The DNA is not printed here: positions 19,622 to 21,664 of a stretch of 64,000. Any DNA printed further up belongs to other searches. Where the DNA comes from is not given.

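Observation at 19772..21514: Single-polypeptide Memo-like + AMMECR1 fusion with a histone-H1-like lysine-rich N-terminal tail, no adjacent radical-SAM partner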

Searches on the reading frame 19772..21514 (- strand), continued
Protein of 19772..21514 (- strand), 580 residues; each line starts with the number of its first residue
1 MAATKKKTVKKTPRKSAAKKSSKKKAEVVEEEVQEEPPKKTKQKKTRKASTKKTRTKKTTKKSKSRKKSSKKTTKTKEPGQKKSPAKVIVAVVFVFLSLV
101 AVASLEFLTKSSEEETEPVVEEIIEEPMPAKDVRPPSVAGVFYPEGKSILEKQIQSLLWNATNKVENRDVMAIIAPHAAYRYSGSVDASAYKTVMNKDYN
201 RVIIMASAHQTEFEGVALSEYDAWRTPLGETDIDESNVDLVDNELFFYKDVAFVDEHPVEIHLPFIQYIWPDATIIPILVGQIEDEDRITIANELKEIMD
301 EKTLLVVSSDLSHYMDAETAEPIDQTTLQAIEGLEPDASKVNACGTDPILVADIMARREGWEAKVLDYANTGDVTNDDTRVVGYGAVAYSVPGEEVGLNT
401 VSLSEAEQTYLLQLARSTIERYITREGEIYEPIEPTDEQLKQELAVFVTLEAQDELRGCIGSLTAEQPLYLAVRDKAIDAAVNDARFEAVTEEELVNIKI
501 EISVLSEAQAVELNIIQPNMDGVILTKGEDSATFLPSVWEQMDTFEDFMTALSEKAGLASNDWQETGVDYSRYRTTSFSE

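Call 54: find_encoding_contigs(protein=P0040, flank=10000, max_places=1)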
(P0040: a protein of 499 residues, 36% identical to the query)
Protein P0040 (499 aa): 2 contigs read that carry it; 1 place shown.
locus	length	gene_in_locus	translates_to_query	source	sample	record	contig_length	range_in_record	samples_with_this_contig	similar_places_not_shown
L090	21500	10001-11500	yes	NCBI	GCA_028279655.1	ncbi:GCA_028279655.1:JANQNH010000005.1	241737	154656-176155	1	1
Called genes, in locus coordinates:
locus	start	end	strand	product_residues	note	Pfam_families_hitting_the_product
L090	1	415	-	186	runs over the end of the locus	PF06114:Peptidase_M78 (weak)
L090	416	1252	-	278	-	PF13489:Methyltransf_23 (weak), PF13847:Methyltransf_31, PF08241:Methyltransf_11, PF08242:Methyltransf_12, PF13649:Methyltransf_25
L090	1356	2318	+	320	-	PF02424:ApbE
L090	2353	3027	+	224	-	-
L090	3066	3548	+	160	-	-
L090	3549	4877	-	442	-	PF03951:Gln-synt_N, PF00120:Gln-synt_C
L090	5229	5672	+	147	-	PF13404:HTH_AsnC-type, PF13412:HTH_24, PF22451:NirdL-like_HTH (weak), PF01037:AsnC_trans_reg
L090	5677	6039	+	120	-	PF18898:DUF5654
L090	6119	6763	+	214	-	PF07853:DUF1648, PF13630:SdpI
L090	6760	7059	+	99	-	PF12773:DZR (faint), PF18930:DUF5679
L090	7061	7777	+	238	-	PF12801:Fer4_5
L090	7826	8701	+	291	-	-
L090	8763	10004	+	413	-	PF04055:Radical_SAM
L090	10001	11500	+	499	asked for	PF01875:Memo, PF01871:AMMECR1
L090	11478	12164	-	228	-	PF00902:TatC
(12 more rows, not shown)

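Call 55: find_encoding_contigs(protein=P0003, flank=10000, max_places=1)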
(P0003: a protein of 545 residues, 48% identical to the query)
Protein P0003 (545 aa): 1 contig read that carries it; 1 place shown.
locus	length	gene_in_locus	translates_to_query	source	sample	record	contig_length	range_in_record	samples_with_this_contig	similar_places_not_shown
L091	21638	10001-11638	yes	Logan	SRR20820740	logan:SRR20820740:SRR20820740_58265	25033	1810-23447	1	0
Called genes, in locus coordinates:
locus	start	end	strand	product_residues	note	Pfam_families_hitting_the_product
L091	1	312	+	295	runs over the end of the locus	PF01795:Methyltransf_5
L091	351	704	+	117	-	-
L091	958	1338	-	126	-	-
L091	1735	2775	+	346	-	PF01702:TGT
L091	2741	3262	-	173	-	-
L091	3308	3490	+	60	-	-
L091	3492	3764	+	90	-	-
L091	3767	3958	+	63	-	-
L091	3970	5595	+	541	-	PF04773:FecR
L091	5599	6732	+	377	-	-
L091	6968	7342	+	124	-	-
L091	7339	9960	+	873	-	PF01695:IstB_IS21 (faint), PF20703:nSTAND1 (weak), PF00004:AAA, PF17871:AAA_lid_9, PF00004:AAA (weak), PF07724:AAA_2, PF07728:AAA_5, PF10431:ClpB_D2-small, +4 more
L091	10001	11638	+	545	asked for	PF01875:Memo, PF01871:AMMECR1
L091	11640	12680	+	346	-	PF00953:Glycos_transf_4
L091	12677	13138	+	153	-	PF02643:DUF192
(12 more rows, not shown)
